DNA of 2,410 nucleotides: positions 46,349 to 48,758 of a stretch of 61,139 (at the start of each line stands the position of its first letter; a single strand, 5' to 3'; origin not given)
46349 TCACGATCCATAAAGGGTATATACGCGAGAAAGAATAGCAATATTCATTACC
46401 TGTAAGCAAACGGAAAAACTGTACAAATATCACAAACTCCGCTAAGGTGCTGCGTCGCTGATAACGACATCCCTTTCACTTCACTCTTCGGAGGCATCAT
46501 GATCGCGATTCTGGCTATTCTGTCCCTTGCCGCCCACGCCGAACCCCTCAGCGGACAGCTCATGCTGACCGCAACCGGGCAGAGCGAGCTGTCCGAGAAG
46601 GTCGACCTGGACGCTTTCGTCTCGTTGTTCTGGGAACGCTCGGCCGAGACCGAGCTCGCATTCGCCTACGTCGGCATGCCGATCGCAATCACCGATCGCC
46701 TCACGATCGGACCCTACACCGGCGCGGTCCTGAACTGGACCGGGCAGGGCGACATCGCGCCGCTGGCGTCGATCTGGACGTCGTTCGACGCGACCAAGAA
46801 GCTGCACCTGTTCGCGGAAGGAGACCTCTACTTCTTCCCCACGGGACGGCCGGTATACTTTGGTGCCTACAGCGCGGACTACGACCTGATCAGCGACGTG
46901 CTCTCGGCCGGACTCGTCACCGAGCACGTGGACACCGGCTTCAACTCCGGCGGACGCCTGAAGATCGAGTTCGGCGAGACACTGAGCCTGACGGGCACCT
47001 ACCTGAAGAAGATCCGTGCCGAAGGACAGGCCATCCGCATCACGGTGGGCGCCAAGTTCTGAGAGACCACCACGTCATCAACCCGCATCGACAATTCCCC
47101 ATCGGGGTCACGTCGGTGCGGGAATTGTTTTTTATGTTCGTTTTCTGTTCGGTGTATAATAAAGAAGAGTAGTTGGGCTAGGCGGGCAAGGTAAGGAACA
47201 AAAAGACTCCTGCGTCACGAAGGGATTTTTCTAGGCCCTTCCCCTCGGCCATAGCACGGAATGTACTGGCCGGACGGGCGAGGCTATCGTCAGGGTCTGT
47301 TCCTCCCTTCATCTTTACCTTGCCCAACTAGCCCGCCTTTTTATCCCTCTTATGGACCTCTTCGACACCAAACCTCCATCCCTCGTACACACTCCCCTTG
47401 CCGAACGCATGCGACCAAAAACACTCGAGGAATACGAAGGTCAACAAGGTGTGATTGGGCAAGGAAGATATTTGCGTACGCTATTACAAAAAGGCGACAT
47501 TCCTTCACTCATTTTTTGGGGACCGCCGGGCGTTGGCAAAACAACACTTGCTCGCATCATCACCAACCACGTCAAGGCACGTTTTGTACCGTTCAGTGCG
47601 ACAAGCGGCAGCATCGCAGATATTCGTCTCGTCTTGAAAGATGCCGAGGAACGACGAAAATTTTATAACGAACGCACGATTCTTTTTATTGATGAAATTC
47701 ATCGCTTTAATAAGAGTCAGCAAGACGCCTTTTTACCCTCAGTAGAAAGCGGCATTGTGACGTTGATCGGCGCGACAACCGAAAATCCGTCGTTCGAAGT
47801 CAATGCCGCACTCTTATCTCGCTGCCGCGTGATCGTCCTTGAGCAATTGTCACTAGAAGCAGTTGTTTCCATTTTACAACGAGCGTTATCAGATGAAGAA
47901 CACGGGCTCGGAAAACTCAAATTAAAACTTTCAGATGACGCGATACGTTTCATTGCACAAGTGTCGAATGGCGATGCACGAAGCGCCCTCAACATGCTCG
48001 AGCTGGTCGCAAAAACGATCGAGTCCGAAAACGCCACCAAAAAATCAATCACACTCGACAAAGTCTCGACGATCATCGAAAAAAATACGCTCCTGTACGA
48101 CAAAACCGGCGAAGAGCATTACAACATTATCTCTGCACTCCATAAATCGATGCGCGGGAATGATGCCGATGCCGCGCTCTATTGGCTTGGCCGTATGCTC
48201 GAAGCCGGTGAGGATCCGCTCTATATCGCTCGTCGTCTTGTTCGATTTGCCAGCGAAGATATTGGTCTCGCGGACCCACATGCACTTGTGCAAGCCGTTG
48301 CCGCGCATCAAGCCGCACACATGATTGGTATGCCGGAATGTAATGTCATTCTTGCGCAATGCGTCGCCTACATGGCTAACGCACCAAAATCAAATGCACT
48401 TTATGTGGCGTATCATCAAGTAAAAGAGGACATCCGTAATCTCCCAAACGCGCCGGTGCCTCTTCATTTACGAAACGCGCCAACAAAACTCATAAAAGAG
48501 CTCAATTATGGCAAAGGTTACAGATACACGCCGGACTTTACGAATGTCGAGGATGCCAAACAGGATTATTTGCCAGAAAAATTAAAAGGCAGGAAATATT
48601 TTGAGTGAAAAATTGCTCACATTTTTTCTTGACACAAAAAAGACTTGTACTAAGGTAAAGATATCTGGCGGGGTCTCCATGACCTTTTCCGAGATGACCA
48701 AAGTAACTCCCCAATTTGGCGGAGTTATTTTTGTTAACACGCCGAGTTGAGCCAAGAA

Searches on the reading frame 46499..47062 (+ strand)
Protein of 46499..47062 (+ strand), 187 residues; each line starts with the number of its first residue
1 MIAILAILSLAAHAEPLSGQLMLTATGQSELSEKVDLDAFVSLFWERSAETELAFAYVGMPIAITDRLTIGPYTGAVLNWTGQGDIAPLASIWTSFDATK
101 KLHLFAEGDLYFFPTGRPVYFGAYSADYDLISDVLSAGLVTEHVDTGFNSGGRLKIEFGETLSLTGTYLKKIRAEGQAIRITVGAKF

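Call 69: search_protein_families(library=pfam, proteins=[window:46499-47062:+], max_evalue=0.01)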
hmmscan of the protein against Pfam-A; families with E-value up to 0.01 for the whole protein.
window:46499-47062:+ (187 aa): 0 families

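Call 70: search_protein_families(library=ncbifam, proteins=[window:46499-47062:+], max_evalue=0.01)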
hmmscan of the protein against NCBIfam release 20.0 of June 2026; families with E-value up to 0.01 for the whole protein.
window:46499-47062:+ (187 aa): 0 families

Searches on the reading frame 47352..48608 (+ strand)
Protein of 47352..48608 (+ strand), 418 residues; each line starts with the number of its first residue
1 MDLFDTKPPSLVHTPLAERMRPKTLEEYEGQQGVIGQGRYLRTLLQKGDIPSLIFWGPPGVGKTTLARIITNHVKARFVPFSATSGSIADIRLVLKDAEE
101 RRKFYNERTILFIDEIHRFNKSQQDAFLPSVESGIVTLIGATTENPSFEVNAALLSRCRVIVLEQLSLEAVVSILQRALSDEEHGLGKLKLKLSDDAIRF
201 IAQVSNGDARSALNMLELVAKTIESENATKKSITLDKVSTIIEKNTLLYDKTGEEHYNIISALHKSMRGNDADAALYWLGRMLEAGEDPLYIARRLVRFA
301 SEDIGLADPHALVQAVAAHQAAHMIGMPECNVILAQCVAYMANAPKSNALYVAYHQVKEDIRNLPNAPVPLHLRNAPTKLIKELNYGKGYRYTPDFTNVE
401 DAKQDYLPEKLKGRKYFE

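Call 7: find_encoding_contigs(protein=window:47352-48608:+, flank=10000, max_places=10)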
Protein window:47352-48608:+ (418 aa): 3 contigs read that carry it; 2 places shown.
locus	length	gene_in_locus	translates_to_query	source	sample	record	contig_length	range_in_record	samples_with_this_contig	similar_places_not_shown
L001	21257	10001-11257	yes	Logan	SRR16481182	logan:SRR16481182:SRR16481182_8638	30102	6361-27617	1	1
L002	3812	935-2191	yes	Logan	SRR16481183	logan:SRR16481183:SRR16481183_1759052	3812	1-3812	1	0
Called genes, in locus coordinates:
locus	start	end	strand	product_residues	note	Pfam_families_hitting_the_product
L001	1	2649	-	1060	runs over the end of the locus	PF00133:tRNA-synt_1, PF09334:tRNA-synt_1g, PF04266:ASCH, PF13603:tRNA-synt_1_2, PF00293:NUDIX, PF00133:tRNA-synt_1, PF08264:Anticodon_1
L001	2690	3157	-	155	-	-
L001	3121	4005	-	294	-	PF13489:Methyltransf_23, PF08241:Methyltransf_11, PF08242:Methyltransf_12, PF13649:Methyltransf_25 (weak)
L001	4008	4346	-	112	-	PF00581:Rhodanese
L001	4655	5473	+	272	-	PF13489:Methyltransf_23 (faint), PF01728:FtsJ (weak), PF01189:Methyltr_RsmB-F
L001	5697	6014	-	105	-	-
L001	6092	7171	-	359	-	PF20706:GT4-conflict (weak), PF00534:Glycos_transf_1, PF13692:Glyco_trans_1_4, PF13524:Glyco_trans_1_2 (weak)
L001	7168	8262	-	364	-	PF13439:Glyco_transf_4 (weak), PF00534:Glycos_transf_1, PF13692:Glyco_trans_1_4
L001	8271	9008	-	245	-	PF00226:DnaJ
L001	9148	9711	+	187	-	-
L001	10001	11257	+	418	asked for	PF05496:RuvB_N, PF00004:AAA, PF07728:AAA_5 (faint), PF13173:AAA_14 (faint), PF16193:AAA_assoc_2, PF12002:MgsA_C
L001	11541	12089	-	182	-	PF18306:LDcluster4, PF03641:Lysine_decarbox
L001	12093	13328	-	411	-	PF02812:ELFV_dehydrog_N, PF00208:ELFV_dehydrog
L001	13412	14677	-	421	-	-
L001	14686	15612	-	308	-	PF00890:FAD_binding_2 (faint), PF01134:GIDA (faint), PF01266:DAO (faint), PF07992:Pyr_redox_2, PF13738:Pyr_redox_3, PF00070:Pyr_redox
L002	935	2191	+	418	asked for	PF05496:RuvB_N, PF00004:AAA, PF07728:AAA_5 (faint), PF13173:AAA_14 (faint), PF16193:AAA_assoc_2, PF12002:MgsA_C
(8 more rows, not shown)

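Call 9: find_related_loci(query=window:47352-48605:+, collection=genome_contigs, flank=4000)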
Query window:47352-48605:+ (418 aa) in genome_contigs; peptide patterns used: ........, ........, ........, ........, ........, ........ (x = any residue, [..] = any of these).
600 stretches matched a pattern (row limit reached: there are more); 600 encode a relative of the query (tblastn E <= 1e-3); the best 80 are kept; 80 distinct loci.
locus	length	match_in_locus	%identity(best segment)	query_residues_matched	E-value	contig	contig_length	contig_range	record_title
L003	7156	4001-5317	64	1-417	0e+0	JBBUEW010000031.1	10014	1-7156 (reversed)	MAG: Patescibacteria group bacterium isolate H41-bin101_1 H41_bin101_1_000000000031, whole genome shotgun sequence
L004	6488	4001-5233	58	1-417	2e-156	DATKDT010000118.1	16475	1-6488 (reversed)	MAG TPA_asm: Vicinamibacterales bacterium isolate SMAG_U14480 k141_1691166, whole genome shotgun sequence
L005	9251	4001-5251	57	10-417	1e-156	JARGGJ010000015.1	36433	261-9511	MAG: Patescibacteria group bacterium isolate C14-29 NODE_15_length_36433_cov_7.452718, whole genome shotgun sequence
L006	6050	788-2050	56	10-418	3e-156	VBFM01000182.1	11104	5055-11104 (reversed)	MAG: Chloroflexi bacterium isolate CF_52 14_1009_12_20cm_scaffold_6105, whole genome shotgun sequence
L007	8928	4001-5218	58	9-418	1e-155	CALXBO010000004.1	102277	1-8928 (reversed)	MAG: uncultured Ruthenibacterium sp. isolate BRZ_PB__bin102 genome assembly, contig: BRZ_PB__NODE_223_length_102277_cov_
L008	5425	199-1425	58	3-418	2e-155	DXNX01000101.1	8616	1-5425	MAG TPA_asm: Oscillospiraceae bacterium isolate HRGM_Genome_1307 HRGM_Genome_1307_101, whole genome shotgun sequence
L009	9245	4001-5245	60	2-418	1e-154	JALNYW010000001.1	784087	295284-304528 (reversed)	MAG: Patescibacteria group bacterium isolate SO_2017_GW1 bin 229 NODE_44_length_784087_cov_3.662143_OW334_2017, whole ge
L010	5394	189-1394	57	13-418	3e-154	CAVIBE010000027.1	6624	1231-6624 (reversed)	Oscillospiraceae bacterium isolate H07637-L1_cleanbin_000036 genome assembly, contig: Spades_H07637-L1_contig_6737, whol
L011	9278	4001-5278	57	1-417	7e-153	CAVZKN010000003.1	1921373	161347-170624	MAG: uncultured Acidobacteriaceae bacterium isolate MFD09286.bin.1.8 genome assembly, contig: contig_30960, whole genome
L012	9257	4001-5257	56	1-418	1e-152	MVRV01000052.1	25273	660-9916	MAG: Smithella sp. PtaU1.Bin162 A4E71_contig000052, whole genome shotgun sequence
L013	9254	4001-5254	54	2-418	6e-152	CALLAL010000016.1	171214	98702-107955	MAG: uncultured bacterium isolate N1_Bin_METABAT__110_1 genome assembly, contig: c_000001253594, whole genome shotgun se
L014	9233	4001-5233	56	3-417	3e-152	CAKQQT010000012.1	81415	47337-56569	MAG: uncultured Clostridia bacterium isolate REFINED_METABAT215_TOP10_CONTIGS_1500_ASSEMBLY_K77_MERGED__Hadza_PheChl_Fib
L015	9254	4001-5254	56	1-418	5e-152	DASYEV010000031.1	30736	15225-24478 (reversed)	MAG TPA_asm: Acidobacteriaceae bacterium isolate SMAG_U4996 k141_4508640, whole genome shotgun sequence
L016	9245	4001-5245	56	2-418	7e-152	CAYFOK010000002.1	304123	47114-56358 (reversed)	MAG TPA_asm: uncultured Candidatus Scalindua sp. isolate ERP019367_co2_59 genome assembly, contig: NODE_29_length_304123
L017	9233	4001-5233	56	1-418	1e-151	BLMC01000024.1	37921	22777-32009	Lachnospiraceae bacterium IMSAGC_011 DNA, IMSAGC_011_contig_24, whole genome shotgun sequence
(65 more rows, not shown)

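Call 12: find_homologous_proteins(query=window:47352-48605:+, max_evalue=1e-100)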
Query window:47352-48605:+ (418 aa): 7998 proteins with E <= 1e-100 among 8000 candidates; the best 120 are listed.
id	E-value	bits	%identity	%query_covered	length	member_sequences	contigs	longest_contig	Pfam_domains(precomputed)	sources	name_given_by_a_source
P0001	3.1e-275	930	100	100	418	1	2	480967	PF13173.13,PF16193.12,PF00004.36,PF05496.19,PF07728.21,PF12002.14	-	-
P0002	3.8e-229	778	82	100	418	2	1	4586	PF16193.12,PF00004.36,PF05496.19,PF07728.21,PF12002.14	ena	-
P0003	2.1e-205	700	73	100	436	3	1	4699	PF13173.13,PF00158.33,PF16193.12,PF07724.21,PF00004.36,PF05496.19,PF07728.21,PF12002.14,PF01078.28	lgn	-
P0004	1.6e-203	694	73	100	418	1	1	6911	PF13173.13,PF00158.33,PF16193.12,PF07724.21,PF00004.36,PF05496.19,PF07728.21,PF12002.14,PF01078.28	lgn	-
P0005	9.7e-202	688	72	100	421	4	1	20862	PF13173.13,PF00158.33,PF16193.12,PF07724.21,PF00004.36,PF05496.19,PF07728.21,PF12002.14,PF01078.28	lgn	-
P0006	4.2e-201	686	72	100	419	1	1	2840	PF13173.13,PF00158.33,PF16193.12,PF07724.21,PF00004.36,PF05496.19,PF07728.21,PF12002.14,PF01078.28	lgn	-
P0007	6.5e-201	685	72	100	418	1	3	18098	PF13173.13,PF00158.33,PF16193.12,PF07724.21,PF00004.36,PF05496.19,PF07728.21,PF12002.14,PF01078.28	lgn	-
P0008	9.1e-201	685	72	100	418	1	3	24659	PF13173.13,PF00158.33,PF16193.12,PF07724.21,PF00004.36,PF05496.19,PF07728.21,PF12002.14,PF01078.28,PF20720.4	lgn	-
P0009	3.4e-200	683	71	100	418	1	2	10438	PF13173.13,PF00158.33,PF16193.12,PF07724.21,PF00004.36,PF05496.19,PF07728.21,PF12002.14,PF01078.28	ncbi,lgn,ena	-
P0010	3.9e-200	683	72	100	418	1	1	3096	PF13173.13,PF00158.33,PF16193.12,PF07724.21,PF00004.36,PF05496.19,PF07728.21,PF12002.14,PF01078.28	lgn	-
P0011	1.6e-198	678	71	100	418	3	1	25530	PF13173.13,PF00158.33,PF16193.12,PF07724.21,PF00004.36,PF05496.19,PF07728.21,PF12002.14,PF01078.28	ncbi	-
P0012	2.4e-198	677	71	100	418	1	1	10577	PF13173.13,PF00158.33,PF16193.12,PF07724.21,PF00004.36,PF05496.19,PF07728.21,PF12002.14,PF01078.28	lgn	-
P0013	7.1e-197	672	73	97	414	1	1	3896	PF13173.13,PF00158.33,PF16193.12,PF00004.36,PF05496.19,PF07728.21,PF12002.14,PF01078.28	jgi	jgi:putative ATPase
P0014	2.0e-196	671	70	100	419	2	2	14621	PF00158.33,PF16193.12,PF00004.36,PF05496.19,PF07728.21,PF12002.14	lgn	-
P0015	1.2e-195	668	71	100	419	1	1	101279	PF13173.13,PF00158.33,PF16193.12,PF07724.21,PF00004.36,PF05496.19,PF07728.21,PF12002.14,PF01078.28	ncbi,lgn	-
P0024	1.3e-191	655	71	100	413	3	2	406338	PF00158.33,PF16193.12,PF00004.36,PF05496.19,PF07728.21,PF12002.14,PF13191.13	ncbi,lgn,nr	ncbi:replication-associated recombination protein A [Patescibacteria group bacterium]|nr:replication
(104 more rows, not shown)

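Call 13: find_encoding_contigs(protein=P0002, flank=5000, max_places=3)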
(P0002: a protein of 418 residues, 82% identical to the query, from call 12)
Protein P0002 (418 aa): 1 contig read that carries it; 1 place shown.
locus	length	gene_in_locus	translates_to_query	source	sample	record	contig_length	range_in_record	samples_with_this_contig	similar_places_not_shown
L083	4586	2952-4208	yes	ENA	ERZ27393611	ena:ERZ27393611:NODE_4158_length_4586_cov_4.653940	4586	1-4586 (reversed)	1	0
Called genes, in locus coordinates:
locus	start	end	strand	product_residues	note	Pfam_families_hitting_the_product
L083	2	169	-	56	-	?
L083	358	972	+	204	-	PF18914:DUF5666 (faint)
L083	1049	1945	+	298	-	PF17125:Methyltr_RsmF_N (weak), PF22458:RsmF-B_ferredox, PF01728:FtsJ (weak), PF01189:Methyltr_RsmB-F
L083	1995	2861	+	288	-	-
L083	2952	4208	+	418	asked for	PF05496:RuvB_N, PF00004:AAA, PF07728:AAA_5 (faint), PF16193:AAA_assoc_2, PF12002:MgsA_C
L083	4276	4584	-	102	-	?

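Call 14: find_encoding_contigs(protein=P0005, flank=5000, max_places=3)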
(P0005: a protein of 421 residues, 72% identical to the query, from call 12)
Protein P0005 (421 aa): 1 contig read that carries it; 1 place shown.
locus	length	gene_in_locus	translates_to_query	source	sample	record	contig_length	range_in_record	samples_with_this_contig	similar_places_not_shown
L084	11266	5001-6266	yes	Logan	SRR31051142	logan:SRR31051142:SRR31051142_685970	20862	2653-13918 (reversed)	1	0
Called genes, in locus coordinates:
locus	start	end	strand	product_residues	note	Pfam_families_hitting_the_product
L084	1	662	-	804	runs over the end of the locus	PF13567:DUF4131, PF03772:Competence, PF00753:Lactamase_B, PF12706:Lactamase_B_2 (weak)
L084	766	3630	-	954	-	PF00133:tRNA-synt_1, PF09334:tRNA-synt_1g, PF13603:tRNA-synt_1_2, PF00293:NUDIX, PF00133:tRNA-synt_1, PF08264:Anticodon_1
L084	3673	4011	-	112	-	PF00581:Rhodanese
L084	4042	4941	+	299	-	PF22458:RsmF-B_ferredox, PF01728:FtsJ, PF01189:Methyltr_RsmB-F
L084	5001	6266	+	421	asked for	PF01078:Mg_chelatase (faint), PF05496:RuvB_N, PF07724:AAA_2 (weak), PF07728:AAA_5 (weak), PF13173:AAA_14 (weak), PF00004:AAA, PF16193:AAA_assoc_2, PF12002:MgsA_C, +1 more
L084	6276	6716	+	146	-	PF04224:DUF417 (faint)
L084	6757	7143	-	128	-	-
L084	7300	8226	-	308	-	PF00890:FAD_binding_2 (faint), PF01134:GIDA (faint), PF01266:DAO (faint), PF03486:HI0933_like (faint), PF07992:Pyr_redox_2, PF12831:FAD_oxidored (faint), PF13738:Pyr_redox_3, PF00070:Pyr_redox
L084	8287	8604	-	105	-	PF00085:Thioredoxin, PF00578:AhpC-TSA (weak), PF08534:Redoxin (weak), PF13098:Thioredoxin_2, PF14595:Thioredoxin_9 (weak), PF13905:Thioredoxin_8 (faint)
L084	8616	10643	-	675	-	PF04760:IF2_N, PF00009:GTP_EFTU, PF01926:MMR_HSR1, PF22042:EF-G_D2, PF11987:IF-2, PF14578:GTP_EFTU_D4 (weak)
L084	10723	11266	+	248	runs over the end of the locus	PF01509:TruB_N, PF16198:TruB_C_2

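Call 15: find_encoding_contigs(protein=P0008, flank=5000, max_places=3)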
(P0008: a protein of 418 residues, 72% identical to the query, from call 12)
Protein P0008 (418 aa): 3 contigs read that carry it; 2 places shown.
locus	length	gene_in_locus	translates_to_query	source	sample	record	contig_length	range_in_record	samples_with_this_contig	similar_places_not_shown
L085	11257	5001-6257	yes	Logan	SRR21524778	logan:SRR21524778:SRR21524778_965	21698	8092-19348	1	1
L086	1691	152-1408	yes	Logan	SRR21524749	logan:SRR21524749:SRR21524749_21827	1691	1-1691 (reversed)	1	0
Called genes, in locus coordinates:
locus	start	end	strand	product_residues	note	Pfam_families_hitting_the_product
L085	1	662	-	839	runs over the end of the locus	PF13567:DUF4131, PF03772:Competence, PF00753:Lactamase_B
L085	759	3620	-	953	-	PF00133:tRNA-synt_1, PF09334:tRNA-synt_1g, PF13603:tRNA-synt_1_2, PF00293:NUDIX, PF00133:tRNA-synt_1, PF08264:Anticodon_1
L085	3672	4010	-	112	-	PF00581:Rhodanese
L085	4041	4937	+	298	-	PF22458:RsmF-B_ferredox, PF01728:FtsJ (weak), PF01189:Methyltr_RsmB-F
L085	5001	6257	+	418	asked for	PF01078:Mg_chelatase (faint), PF05496:RuvB_N, PF00158:Sigma54_activat (faint), PF07724:AAA_2 (weak), PF07728:AAA_5 (weak), PF00004:AAA, PF16193:AAA_assoc_2, PF12002:MgsA_C, +2 more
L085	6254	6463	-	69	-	-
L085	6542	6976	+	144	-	-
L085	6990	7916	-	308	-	PF00890:FAD_binding_2 (faint), PF01946:Thi4 (faint), PF03486:HI0933_like (faint), PF07992:Pyr_redox_2, PF13241:NAD_binding_7 (faint), PF13738:Pyr_redox_3, PF00070:Pyr_redox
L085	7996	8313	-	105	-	PF00085:Thioredoxin, PF00578:AhpC-TSA (weak), PF13098:Thioredoxin_2, PF14595:Thioredoxin_9 (weak), PF13905:Thioredoxin_8 (faint)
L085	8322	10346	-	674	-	PF04760:IF2_N, PF00009:GTP_EFTU, PF01926:MMR_HSR1, PF22042:EF-G_D2, PF03144:GTP_EFTU_D2 (faint), PF11987:IF-2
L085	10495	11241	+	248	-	PF01509:TruB_N, PF16198:TruB_C_2 (weak)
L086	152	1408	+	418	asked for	PF01078:Mg_chelatase (faint), PF05496:RuvB_N, PF00158:Sigma54_activat (faint), PF07724:AAA_2 (weak), PF07728:AAA_5 (weak), PF00004:AAA, PF16193:AAA_assoc_2, PF12002:MgsA_C, +2 more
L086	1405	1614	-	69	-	-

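Call 37: find_encoding_contigs(protein=P0004, flank=4000, max_places=2)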
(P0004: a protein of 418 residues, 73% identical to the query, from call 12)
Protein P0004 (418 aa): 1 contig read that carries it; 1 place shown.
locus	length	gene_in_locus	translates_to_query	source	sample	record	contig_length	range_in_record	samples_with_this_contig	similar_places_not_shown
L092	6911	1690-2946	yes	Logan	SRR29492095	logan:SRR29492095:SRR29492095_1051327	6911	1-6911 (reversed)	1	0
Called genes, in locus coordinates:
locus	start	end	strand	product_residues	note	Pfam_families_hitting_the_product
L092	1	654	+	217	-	?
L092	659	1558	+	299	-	PF22458:RsmF-B_ferredox, PF01728:FtsJ (weak), PF01189:Methyltr_RsmB-F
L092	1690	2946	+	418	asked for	PF01078:Mg_chelatase (faint), PF05496:RuvB_N, PF07724:AAA_2 (weak), PF07728:AAA_5 (weak), PF13173:AAA_14 (weak), PF00004:AAA, PF16193:AAA_assoc_2, PF12002:MgsA_C, +1 more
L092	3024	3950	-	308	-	PF00890:FAD_binding_2 (faint), PF07992:Pyr_redox_2, PF13241:NAD_binding_7 (faint), PF13738:Pyr_redox_3, PF00070:Pyr_redox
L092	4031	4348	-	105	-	PF00085:Thioredoxin, PF00578:AhpC-TSA (weak), PF13098:Thioredoxin_2, PF14595:Thioredoxin_9 (weak), PF13905:Thioredoxin_8 (faint)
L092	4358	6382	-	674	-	PF04760:IF2_N, PF00009:GTP_EFTU, PF01926:MMR_HSR1, PF22042:EF-G_D2, PF11987:IF-2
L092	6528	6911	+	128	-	?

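Call 38: find_encoding_contigs(protein=P0015, flank=10000, max_places=2)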
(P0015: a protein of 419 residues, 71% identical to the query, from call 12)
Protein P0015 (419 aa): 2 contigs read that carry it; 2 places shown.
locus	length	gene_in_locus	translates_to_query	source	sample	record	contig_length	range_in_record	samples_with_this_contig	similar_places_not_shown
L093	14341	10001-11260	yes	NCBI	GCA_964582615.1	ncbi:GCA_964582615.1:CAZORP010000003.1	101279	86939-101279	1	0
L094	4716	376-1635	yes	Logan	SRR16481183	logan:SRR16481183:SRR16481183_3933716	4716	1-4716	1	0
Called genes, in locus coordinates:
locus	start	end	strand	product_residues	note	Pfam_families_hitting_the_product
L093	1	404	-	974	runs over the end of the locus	PF00133:tRNA-synt_1, PF09334:tRNA-synt_1g, PF13603:tRNA-synt_1_2, PF00293:NUDIX, PF00133:tRNA-synt_1, PF09334:tRNA-synt_1g (weak), PF08264:Anticodon_1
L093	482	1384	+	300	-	PF17125:Methyltr_RsmF_N (weak), PF22458:RsmF-B_ferredox, PF01189:Methyltr_RsmB-F, PF01728:FtsJ (weak)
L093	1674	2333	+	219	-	-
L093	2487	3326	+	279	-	-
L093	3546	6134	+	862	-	PF00583:Acetyltransf_1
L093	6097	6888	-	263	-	PF01978:TrmB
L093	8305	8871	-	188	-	-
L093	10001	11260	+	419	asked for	PF01078:Mg_chelatase (faint), PF05496:RuvB_N, PF07724:AAA_2 (weak), PF07728:AAA_5 (weak), PF13173:AAA_14 (weak), PF00004:AAA, PF16193:AAA_assoc_2, PF12002:MgsA_C, +1 more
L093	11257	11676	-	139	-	-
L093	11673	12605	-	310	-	PF00890:FAD_binding_2 (faint), PF01266:DAO (faint), PF01946:Thi4 (faint), PF03486:HI0933_like (faint), PF07992:Pyr_redox_2, PF13738:Pyr_redox_3, PF00070:Pyr_redox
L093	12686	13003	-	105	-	PF00085:Thioredoxin, PF14595:Thioredoxin_9, PF13098:Thioredoxin_2 (weak), PF13905:Thioredoxin_8 (faint)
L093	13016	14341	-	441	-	?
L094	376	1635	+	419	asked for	PF01078:Mg_chelatase (faint), PF05496:RuvB_N, PF07724:AAA_2 (weak), PF07728:AAA_5 (weak), PF13173:AAA_14 (weak), PF00004:AAA, PF16193:AAA_assoc_2, PF12002:MgsA_C, +1 more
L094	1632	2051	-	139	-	-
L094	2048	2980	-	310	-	PF00890:FAD_binding_2 (faint), PF01266:DAO (faint), PF01946:Thi4 (faint), PF03486:HI0933_like (faint), PF07992:Pyr_redox_2, PF13738:Pyr_redox_3, PF00070:Pyr_redox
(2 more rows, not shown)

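Call 39: find_encoding_contigs(protein=P0024, flank=10000, max_places=2)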
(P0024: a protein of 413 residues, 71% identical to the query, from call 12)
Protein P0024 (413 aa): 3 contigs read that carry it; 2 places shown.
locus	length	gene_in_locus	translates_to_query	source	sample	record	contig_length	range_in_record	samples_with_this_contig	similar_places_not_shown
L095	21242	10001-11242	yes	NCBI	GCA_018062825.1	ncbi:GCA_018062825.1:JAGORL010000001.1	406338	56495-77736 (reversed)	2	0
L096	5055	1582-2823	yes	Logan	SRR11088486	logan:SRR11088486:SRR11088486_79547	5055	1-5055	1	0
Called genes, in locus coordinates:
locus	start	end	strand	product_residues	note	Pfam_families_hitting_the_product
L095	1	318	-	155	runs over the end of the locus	PF00334:NDK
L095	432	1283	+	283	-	PF01909:NTP_transf_2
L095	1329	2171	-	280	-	PF00753:Lactamase_B, PF12706:Lactamase_B_2 (faint)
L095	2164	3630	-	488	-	PF13567:DUF4131, PF03772:Competence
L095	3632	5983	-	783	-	PF00133:tRNA-synt_1, PF09334:tRNA-synt_1g, PF13603:tRNA-synt_1_2, PF00133:tRNA-synt_1, PF08264:Anticodon_1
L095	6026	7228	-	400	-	PF02812:ELFV_dehydrog_N, PF00208:ELFV_dehydrog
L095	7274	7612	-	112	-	PF00581:Rhodanese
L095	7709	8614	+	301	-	PF22458:RsmF-B_ferredox (weak), PF01728:FtsJ (weak), PF01189:Methyltr_RsmB-F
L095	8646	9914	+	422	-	-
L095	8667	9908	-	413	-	-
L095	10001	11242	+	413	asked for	PF05496:RuvB_N, PF00158:Sigma54_activat (faint), PF13191:AAA_16 (faint), PF00004:AAA, PF07728:AAA_5 (faint), PF16193:AAA_assoc_2, PF12002:MgsA_C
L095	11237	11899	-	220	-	PF01551:Peptidase_M23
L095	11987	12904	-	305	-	PF00890:FAD_binding_2 (faint), PF01134:GIDA (faint), PF01266:DAO (faint), PF03486:HI0933_like (faint), PF07992:Pyr_redox_2, PF12831:FAD_oxidored (weak), PF13738:Pyr_redox_3, PF00070:Pyr_redox, +2 more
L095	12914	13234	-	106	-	PF00085:Thioredoxin, PF00578:AhpC-TSA (weak), PF14595:Thioredoxin_9, PF13098:Thioredoxin_2, PF13905:Thioredoxin_8 (faint), PF13192:Thioredoxin_3 (weak)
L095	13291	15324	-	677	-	PF04760:IF2_N (weak), PF00009:GTP_EFTU, PF01926:MMR_HSR1, PF22042:EF-G_D2, PF03144:GTP_EFTU_D2 (faint), PF11987:IF-2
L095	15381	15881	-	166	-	-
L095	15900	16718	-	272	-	PF01149:Fapy_DNA_glyco, PF06831:H2TH, PF06827:zf-FPG_IleRS (weak)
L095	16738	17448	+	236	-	PF01509:TruB_N, PF16198:TruB_C_2 (weak)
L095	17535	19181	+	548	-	PF12072:RNase_Y_N, PF00013:KH_1, PF22891:KH_PNO1_2nd (weak), PF01966:HD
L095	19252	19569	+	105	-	PF00216:Bac_DNA_binding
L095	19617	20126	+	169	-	PF13699:eCIS_core (weak)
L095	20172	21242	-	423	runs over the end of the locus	PF00587:tRNA-synt_2b, PF03129:HGTP_anticodon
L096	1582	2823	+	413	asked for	PF05496:RuvB_N, PF00158:Sigma54_activat (faint), PF13191:AAA_16 (faint), PF00004:AAA, PF07728:AAA_5 (faint), PF16193:AAA_assoc_2, PF12002:MgsA_C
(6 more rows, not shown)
